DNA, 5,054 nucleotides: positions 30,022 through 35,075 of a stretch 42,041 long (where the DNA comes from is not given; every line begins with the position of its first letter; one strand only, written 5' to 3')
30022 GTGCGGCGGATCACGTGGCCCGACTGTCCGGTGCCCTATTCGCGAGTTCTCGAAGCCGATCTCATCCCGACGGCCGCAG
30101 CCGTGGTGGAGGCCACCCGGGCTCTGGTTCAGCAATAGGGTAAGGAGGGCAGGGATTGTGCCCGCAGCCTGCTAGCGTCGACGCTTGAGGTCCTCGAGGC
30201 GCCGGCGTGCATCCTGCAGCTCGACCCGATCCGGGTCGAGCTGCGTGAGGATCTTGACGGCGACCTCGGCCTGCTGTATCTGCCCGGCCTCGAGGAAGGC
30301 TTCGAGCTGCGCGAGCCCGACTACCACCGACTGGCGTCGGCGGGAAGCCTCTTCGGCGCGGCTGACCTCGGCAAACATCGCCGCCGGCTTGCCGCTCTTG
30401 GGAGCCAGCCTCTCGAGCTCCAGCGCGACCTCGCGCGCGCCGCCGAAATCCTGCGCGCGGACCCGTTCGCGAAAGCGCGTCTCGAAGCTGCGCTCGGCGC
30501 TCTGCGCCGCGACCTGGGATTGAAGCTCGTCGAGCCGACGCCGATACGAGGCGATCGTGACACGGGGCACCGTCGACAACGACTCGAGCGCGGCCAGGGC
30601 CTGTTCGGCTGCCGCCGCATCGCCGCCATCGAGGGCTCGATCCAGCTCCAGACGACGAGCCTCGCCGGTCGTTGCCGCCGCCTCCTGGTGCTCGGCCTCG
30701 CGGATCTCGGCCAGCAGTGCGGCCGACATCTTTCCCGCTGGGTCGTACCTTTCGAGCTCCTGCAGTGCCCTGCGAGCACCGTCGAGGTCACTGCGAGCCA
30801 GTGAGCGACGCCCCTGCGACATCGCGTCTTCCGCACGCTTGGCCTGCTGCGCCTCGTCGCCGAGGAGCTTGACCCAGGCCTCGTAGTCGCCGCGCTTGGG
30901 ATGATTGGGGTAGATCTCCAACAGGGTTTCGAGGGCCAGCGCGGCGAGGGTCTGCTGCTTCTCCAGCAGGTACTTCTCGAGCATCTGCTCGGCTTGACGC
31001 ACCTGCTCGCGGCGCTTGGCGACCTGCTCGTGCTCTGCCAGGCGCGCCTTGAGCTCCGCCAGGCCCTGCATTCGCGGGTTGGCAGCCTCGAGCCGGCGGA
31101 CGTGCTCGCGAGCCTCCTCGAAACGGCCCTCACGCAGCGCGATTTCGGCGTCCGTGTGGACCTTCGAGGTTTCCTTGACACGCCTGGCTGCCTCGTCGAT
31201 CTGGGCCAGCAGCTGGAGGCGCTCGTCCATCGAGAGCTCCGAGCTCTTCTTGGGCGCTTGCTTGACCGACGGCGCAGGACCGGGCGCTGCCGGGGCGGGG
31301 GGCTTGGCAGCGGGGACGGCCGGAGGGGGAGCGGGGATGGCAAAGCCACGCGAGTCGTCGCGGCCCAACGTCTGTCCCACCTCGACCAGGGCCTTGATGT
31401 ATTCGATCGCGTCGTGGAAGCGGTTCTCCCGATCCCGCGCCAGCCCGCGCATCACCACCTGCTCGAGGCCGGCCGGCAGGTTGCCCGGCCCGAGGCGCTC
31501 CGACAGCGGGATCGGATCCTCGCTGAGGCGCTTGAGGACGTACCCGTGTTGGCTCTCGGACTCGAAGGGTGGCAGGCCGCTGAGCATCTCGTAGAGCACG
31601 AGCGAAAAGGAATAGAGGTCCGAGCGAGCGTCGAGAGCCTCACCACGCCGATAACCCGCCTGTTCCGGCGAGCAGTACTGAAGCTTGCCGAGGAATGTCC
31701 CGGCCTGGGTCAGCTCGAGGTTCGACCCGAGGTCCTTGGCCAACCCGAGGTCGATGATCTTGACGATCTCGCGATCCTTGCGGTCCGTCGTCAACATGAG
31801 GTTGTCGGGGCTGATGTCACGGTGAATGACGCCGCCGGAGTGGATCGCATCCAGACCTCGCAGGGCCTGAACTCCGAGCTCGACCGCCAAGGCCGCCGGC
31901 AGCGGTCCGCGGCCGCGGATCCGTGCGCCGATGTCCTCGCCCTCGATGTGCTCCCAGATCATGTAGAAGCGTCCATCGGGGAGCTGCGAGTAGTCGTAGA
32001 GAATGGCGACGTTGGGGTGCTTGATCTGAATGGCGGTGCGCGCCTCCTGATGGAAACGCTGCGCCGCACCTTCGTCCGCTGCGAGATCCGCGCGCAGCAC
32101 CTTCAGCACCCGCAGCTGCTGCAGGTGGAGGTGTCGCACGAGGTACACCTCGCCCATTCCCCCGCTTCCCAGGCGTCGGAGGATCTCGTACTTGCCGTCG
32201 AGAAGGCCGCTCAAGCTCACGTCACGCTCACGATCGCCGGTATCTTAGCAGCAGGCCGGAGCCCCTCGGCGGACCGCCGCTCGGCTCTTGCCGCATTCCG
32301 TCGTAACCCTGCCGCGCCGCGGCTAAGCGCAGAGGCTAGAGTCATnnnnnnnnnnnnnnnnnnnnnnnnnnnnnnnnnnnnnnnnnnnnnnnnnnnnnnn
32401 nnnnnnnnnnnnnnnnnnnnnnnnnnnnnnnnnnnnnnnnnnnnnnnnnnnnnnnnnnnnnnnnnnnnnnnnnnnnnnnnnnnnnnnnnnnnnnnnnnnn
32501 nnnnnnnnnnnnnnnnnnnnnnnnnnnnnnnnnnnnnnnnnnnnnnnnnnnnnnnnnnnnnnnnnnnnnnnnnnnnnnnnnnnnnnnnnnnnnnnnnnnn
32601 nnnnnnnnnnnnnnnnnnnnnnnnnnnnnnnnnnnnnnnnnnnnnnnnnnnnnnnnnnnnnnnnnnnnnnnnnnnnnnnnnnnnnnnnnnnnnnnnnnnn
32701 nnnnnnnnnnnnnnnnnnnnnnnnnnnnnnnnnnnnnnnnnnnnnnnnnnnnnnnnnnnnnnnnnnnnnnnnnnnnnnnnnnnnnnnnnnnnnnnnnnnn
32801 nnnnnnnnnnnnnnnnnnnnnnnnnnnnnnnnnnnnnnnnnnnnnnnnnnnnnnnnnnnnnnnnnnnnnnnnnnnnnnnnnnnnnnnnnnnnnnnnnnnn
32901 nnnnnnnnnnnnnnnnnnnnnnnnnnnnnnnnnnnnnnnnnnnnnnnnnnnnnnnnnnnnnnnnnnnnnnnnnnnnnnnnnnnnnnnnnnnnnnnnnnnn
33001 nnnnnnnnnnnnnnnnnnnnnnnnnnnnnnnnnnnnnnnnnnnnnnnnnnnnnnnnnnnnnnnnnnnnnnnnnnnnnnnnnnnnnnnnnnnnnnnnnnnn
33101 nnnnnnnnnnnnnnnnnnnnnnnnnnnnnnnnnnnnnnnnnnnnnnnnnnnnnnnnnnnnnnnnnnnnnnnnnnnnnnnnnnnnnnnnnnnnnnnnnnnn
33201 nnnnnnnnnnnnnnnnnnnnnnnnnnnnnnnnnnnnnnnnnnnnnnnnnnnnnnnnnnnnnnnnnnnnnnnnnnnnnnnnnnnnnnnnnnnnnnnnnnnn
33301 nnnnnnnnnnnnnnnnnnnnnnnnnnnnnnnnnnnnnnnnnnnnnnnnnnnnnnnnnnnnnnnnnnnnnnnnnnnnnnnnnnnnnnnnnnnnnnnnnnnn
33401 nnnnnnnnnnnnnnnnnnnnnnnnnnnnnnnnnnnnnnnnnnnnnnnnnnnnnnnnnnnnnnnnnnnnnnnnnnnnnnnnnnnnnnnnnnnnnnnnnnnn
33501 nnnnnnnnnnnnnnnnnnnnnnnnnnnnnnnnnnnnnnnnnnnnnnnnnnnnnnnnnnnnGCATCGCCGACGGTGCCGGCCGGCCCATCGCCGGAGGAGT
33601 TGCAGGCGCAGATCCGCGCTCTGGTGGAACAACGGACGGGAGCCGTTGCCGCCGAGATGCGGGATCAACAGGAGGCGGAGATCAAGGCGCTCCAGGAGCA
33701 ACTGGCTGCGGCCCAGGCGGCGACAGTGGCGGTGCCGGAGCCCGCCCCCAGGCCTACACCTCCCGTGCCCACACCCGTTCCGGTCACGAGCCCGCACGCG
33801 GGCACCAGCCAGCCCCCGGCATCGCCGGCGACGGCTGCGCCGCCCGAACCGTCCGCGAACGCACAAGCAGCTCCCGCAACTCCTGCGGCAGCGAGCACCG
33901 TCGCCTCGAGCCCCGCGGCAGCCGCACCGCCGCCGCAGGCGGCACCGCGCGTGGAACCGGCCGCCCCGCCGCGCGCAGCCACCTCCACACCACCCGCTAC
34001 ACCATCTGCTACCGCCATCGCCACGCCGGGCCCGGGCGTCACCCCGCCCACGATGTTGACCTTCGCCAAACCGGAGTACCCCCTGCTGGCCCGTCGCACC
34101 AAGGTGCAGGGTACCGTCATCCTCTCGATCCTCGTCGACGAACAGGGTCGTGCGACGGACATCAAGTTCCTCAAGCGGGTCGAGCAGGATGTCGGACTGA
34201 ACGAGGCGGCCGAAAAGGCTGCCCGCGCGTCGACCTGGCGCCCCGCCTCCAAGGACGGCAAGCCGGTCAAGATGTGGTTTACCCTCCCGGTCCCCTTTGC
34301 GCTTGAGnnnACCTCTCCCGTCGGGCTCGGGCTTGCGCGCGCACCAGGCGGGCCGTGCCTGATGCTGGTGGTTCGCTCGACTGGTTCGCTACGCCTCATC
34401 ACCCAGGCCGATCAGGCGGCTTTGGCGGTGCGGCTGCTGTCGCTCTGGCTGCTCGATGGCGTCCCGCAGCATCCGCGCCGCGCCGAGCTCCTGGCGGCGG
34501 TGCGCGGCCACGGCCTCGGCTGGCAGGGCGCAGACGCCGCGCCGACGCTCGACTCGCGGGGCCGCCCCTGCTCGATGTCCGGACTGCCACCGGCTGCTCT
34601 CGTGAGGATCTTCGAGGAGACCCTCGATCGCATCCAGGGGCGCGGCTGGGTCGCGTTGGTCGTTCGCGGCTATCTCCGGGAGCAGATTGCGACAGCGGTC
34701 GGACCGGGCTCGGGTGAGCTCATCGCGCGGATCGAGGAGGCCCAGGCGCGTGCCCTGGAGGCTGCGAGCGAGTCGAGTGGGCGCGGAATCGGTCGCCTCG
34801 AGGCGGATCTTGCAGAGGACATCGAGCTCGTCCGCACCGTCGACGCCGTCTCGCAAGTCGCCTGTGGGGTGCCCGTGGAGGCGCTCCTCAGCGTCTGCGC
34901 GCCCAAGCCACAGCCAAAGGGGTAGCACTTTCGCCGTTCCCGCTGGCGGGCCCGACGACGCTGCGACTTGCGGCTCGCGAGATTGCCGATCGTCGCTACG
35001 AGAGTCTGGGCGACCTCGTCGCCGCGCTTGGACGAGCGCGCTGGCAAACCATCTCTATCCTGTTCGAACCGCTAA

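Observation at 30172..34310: Divergent pair: active Ser/Thr kinase and a pseudokinase::TonB C-terminal-domain fusion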

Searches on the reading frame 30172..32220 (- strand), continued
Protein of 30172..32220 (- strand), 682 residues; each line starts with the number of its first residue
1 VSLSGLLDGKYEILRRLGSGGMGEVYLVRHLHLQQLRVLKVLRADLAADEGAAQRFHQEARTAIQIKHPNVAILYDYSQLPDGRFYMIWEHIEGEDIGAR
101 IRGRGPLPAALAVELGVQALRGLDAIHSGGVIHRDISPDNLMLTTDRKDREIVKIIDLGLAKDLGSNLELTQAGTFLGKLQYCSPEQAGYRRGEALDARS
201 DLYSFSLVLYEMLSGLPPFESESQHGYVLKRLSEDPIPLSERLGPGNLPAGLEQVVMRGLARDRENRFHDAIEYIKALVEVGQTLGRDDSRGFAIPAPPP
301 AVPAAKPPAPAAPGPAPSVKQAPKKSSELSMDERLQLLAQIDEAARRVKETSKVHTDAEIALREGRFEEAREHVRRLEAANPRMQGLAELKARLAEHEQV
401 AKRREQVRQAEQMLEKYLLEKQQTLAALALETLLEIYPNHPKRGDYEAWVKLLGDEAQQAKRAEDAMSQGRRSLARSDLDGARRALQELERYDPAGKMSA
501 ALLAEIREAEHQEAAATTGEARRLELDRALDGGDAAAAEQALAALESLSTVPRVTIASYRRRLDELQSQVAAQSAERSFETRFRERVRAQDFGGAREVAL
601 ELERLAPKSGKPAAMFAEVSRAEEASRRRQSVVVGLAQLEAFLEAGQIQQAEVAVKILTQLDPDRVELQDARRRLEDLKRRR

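Call 82: find_encoding_contigs(protein=P0272, flank=8000, max_places=1)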
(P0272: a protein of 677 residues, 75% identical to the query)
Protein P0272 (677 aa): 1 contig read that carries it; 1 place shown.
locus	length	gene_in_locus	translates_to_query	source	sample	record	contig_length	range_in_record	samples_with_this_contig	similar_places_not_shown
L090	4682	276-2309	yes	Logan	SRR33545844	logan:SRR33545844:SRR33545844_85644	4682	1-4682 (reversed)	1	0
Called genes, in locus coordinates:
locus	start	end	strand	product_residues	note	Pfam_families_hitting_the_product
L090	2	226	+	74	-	?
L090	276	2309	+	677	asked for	PF00069:Pkinase, PF07714:PK_Tyr_Ser-Thr, PF17667:Pkinase_fungal (weak)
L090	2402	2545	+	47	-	-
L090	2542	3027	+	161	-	PF00116:COX2 (weak)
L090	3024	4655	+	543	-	PF00115:COX1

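Call 83: find_encoding_contigs(protein=P0274, flank=8000, max_places=1)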
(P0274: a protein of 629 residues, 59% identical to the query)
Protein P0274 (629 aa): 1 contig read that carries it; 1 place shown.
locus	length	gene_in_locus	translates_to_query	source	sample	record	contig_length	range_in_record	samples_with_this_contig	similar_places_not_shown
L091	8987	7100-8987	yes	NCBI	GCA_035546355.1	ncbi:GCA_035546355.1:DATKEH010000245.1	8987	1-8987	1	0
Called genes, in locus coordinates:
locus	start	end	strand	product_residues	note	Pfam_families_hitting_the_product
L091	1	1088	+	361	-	PF01098:FTSW_RODA_SPOVE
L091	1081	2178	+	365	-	PF03033:Glyco_transf_28, PF13579:Glyco_trans_4_4 (weak), PF04101:Glyco_tran_28_C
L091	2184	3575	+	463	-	PF01225:Mur_ligase, PF08245:Mur_ligase_M, PF02875:Mur_ligase_C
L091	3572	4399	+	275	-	PF08478:POTRA_1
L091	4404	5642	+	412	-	PF02491:SHS2_FTSA, PF06723:MreB_Mbl, PF14450:FtsA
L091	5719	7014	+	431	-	PF00091:Tubulin, PF12327:FtsZ_C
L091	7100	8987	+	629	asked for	PF00069:Pkinase, PF01636:APH (faint), PF07714:PK_Tyr_Ser-Thr, PF17667:Pkinase_fungal (weak)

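Call 84: find_encoding_contigs(protein=P0310, flank=8000, max_places=1)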
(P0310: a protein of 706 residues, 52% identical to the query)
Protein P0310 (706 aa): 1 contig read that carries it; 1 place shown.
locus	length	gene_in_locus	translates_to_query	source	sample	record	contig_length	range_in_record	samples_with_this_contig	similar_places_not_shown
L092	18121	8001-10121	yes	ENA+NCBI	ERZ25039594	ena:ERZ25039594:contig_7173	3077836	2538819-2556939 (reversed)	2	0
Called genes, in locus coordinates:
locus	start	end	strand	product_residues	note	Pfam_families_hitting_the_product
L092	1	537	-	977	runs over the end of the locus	PF13620:CarboxypepD_reg, PF13715:CarbopepD_reg_2, PF25183:OMP_b-brl_4, PF00593:TonB_dep_Rec_b-barrel, PF25183:OMP_b-brl_4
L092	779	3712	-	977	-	PF13620:CarboxypepD_reg, PF13715:CarbopepD_reg_2, PF07715:Plug (weak), PF25183:OMP_b-brl_4, PF00593:TonB_dep_Rec_b-barrel, PF25183:OMP_b-brl_4 (weak)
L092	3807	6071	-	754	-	PF00884:Sulfatase, PF01663:Phosphodiest, PF13424:TPR_12 (faint), PF14559:TPR_19, PF13371:TPR_9 (weak), PF13414:TPR_11 (weak), PF13428:TPR_14 (weak), PF13432:TPR_16, +7 more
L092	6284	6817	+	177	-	-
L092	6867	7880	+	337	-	PF13421:Band_7_1, PF01145:Band_7, PF13240:Zn_Ribbon_1 (weak)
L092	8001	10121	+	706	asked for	PF00069:Pkinase, PF07714:PK_Tyr_Ser-Thr, PF17667:Pkinase_fungal (weak)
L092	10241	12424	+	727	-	PF00676:E1_dh, PF13292:DXP_synthase_N (weak), PF02779:Transket_pyr, PF02780:Transketolase_C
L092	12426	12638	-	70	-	PF04255:DUF433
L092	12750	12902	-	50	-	-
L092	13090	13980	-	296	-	PF00595:PDZ (weak), PF13180:PDZ_2, PF17820:PDZ_6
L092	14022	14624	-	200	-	-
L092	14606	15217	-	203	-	PF04542:Sigma70_r2, PF08281:Sigma70_r4_2, PF04545:Sigma70_r4 (weak)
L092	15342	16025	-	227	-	PF00590:TP_methylase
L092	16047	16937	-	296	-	PF00733:Asn_synthase, PF02540:NAD_synthase, PF03054:tRNA_Me_trans (faint), PF06508:QueC (faint)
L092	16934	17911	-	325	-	PF00795:CN_hydrolase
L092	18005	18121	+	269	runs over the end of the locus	-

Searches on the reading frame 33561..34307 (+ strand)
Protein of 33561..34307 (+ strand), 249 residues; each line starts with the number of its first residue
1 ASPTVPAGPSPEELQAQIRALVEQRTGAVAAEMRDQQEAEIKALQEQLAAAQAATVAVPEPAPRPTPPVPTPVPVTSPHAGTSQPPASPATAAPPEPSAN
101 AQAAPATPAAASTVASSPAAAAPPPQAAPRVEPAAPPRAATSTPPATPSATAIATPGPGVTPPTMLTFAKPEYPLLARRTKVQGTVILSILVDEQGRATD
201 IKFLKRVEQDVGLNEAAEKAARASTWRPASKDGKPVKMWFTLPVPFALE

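Call 65: predict_structure(alignment_id=A3)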
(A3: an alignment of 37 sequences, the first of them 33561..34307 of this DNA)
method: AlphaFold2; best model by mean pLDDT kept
length: 249 residues; sequences in the alignment: 37
mean_pLDDT: 77.3   pTM: 0.44
mean pLDDT of the five models: 77.3, 77.2, 76.0, 75.8, 75.4
residues with pLDDT >= 90: 131; 70-90: 18; 50-70: 58; < 50: 42
segments of 3 or more residues with pLDDT < 50: 74-84, 90-93, 99-107, 109-111, 115-118, 145-148
pLDDT, mean of each block of 10 residues (from residue 1): 64 90 90 94 95 80 59 45 50 50 46 48 55 57 50 89 97 96 97 97 97 98 98 96 94
secondary structure, 60 per line:
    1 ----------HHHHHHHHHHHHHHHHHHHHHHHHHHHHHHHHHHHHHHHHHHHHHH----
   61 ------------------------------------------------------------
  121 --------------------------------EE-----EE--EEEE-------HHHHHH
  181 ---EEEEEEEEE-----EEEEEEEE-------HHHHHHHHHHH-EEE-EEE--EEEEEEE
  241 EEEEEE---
elements in order: H11-56 E164-167 H175-180 E184-192 E198-205 H213-223 E225-227 E229-231 E234-246

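Call 68: fold_search(model_id=the predicted structure, library=pdb)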
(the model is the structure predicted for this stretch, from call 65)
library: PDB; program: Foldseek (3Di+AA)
matches with E <= 10: 350; with E <= 0.001: 10
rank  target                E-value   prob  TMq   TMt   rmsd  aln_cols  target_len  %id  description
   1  6i97_D                7.8e-06  1.00  0.33  0.84   1.8        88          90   24  Structure of the ferrioxamine B transporter FoxA from Pseudomonas aeruginosa in complex with ferrioxamine B and a C-te (released 2019-08-28)
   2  9dc4_T                8.8e-06  1.00  0.30  0.81   2.4        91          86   28  Transferrin Binding Protein A in complex with transferrin binding protein B, transferrin and globular domain of TonB (released 2026-03-04)
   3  1u07_A                2.7e-05  1.00  0.31  0.79   2.2        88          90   22  Crystal Structure of the 92-residue C-term. part of TonB with significant structural changes compared to shorter fragm (released 2004-11-30)
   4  1u07_B                3.3e-05  1.00  0.30  0.79   2.2        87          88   22  Crystal Structure of the 92-residue C-term. part of TonB with significant structural changes compared to shorter fragm (released 2004-11-30)
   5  8rd6_MODEL_1_A        3.7e-05  1.00  0.28  0.70   3.2        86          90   22  the C-terminal domain of TonB protein from Salmonella enterica. (released 2024-01-17)
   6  9ddz                  8.0e-05  1.00  0.28  0.77   2.9        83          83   31  Crystal Structure of Neisseria meningitidis TonB C-terminus domain (globular domain) (released 2026-03-04)
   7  1xx3_MODEL_1_A        8.0e-05  1.00  0.30  0.78   2.2        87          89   22  Solution Structure of Escherichia coli TonB-CTD (released 2005-02-15)
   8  2gsk_B                1.4e-04  1.00  0.29  0.83   3.2        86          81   19  Structure of the BtuB:TonB Complex (released 2006-06-13)
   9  6fip_MODEL_1_A        3.2e-04  1.00  0.30  0.69   3.5        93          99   24  Solution NMR structure of Pseudomonas aeruginosa TonB CTD (released 2018-08-29)
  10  7zc8_B                8.3e-04  1.00  0.27  0.72   2.8        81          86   20  Crystal structure of the C-terminal domain of FusB, a TonB homologue (released 2022-08-17)
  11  7zc8_A                1.1e-03  1.00  0.27  0.71   3.1        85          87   15  Crystal structure of the C-terminal domain of FusB, a TonB homologue (released 2022-08-17)
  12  5lw8_MODEL_1_A        1.4e-03  1.00  0.25  0.63   4.6        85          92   27  NMR solution structure of Helicobacter pylori TonB-CTD (residues 194-285) (released 2016-10-19)
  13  6sly_MODEL_1_A        1.8e-03  1.00  0.24  0.50   3.2        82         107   26  NMR solution structure of Helicobacter pylori TonB-CTD (residues 179-285) (released 2020-03-25)
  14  2grx_C                2.3e-03  1.00  0.27  0.79   2.2        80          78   21  Crystal structure of TonB in complex with FhuA, E. coli outer membrane receptor for ferrichrome (released 2006-06-13)
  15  9hi3                  1.3e-02  1.00  0.28  0.35   3.0        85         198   19  C-terminal domain of pectobacterial FusB in complex with spinach ferredoxin 1 (released 2025-04-23)
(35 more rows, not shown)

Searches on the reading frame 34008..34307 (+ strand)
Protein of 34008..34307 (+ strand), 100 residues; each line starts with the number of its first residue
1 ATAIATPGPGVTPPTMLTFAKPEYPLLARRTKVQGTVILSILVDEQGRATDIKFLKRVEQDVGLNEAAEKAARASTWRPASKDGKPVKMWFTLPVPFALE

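Call 36: search_solved_structures(query=window:34008-34307:+, max_evalue=0.01, show_alignments=2)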
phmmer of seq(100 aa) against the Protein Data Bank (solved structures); distinct sequences matched with E-value up to 0.01: 5.
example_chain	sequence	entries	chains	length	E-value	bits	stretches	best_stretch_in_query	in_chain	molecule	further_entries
9ddz_A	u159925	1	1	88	3.9e-05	27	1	19-77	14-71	Protein TonB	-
9dc4_T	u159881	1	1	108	7e-05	26.2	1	19-77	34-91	Protein TonB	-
5lw8_A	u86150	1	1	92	0.00023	24.6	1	20-76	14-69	Protein TonB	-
6sly_A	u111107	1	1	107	0.00024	24.5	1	19-76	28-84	Protein TonB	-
2k9k_A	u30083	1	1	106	0.00096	22.6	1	19-89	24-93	TonB2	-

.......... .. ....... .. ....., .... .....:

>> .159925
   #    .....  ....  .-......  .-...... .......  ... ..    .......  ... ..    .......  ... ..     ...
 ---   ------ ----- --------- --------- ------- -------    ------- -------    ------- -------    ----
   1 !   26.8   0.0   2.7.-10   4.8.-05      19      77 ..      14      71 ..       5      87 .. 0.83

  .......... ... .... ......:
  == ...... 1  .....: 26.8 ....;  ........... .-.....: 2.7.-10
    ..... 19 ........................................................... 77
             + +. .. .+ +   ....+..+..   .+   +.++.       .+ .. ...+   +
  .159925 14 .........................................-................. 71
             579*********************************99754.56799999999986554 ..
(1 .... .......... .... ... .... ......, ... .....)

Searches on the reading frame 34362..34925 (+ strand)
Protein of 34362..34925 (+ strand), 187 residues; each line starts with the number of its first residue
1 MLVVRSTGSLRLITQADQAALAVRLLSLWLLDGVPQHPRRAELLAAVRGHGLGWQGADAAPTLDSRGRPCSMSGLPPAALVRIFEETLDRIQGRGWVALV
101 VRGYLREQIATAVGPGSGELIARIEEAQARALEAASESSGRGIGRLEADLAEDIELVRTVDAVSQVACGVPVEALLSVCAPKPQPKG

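Call 17: search_protein_families(library=pfam, proteins=[window:34362-34925:+], max_evalue=0.001)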
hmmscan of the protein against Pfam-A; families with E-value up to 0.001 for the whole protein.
window:34362-34925:+ (187 aa): 1 family
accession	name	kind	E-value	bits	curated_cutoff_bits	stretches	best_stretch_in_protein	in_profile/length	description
PF13030.11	DUF3891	-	5.4e-11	43.1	24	1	1-168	1-165/219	Protein of unknown function (DUF3891)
